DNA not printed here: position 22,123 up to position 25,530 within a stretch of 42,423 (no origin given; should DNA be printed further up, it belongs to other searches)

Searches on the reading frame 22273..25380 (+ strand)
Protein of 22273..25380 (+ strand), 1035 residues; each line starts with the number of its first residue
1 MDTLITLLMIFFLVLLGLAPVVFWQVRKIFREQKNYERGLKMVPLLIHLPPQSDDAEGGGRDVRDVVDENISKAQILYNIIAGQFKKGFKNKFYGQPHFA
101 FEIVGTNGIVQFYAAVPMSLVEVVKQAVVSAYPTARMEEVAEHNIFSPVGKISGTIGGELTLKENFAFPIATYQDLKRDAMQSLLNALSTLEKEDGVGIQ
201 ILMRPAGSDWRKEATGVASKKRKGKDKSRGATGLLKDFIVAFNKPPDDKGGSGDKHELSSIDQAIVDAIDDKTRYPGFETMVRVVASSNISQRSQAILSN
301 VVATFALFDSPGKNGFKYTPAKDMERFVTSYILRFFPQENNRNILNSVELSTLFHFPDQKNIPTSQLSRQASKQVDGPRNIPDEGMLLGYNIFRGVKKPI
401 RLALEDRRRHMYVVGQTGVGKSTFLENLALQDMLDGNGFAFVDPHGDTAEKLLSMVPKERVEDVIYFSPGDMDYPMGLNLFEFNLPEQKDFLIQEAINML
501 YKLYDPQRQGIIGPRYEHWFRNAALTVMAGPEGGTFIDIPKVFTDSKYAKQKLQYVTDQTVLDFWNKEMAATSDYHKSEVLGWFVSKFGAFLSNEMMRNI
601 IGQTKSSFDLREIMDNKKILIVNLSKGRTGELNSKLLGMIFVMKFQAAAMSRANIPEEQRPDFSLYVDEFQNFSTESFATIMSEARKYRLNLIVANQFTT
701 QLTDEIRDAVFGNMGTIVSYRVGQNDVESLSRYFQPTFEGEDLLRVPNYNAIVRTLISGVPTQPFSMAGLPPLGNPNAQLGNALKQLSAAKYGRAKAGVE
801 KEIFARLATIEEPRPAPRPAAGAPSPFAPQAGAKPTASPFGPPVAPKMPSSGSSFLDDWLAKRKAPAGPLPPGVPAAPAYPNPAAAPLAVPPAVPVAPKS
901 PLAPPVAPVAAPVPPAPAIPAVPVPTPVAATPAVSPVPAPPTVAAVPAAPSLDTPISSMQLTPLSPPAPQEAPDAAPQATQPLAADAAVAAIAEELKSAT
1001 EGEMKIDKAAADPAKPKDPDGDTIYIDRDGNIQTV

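Call 73: search_protein_families(library=pfam, proteins=[window:22273-25380:+], max_evalue=0.0001)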
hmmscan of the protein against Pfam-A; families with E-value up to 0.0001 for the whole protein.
window:22273-25380:+ (1035 aa): 2 families
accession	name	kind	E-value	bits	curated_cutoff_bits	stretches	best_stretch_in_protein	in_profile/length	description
PF01935.23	DUF87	-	2.3e-05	25.1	23.2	1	399-627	13-204/220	Helicase HerA, central domain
PF13401.12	AAA_22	-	3e-05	24.8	27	0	407-454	4-52/130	AAA domain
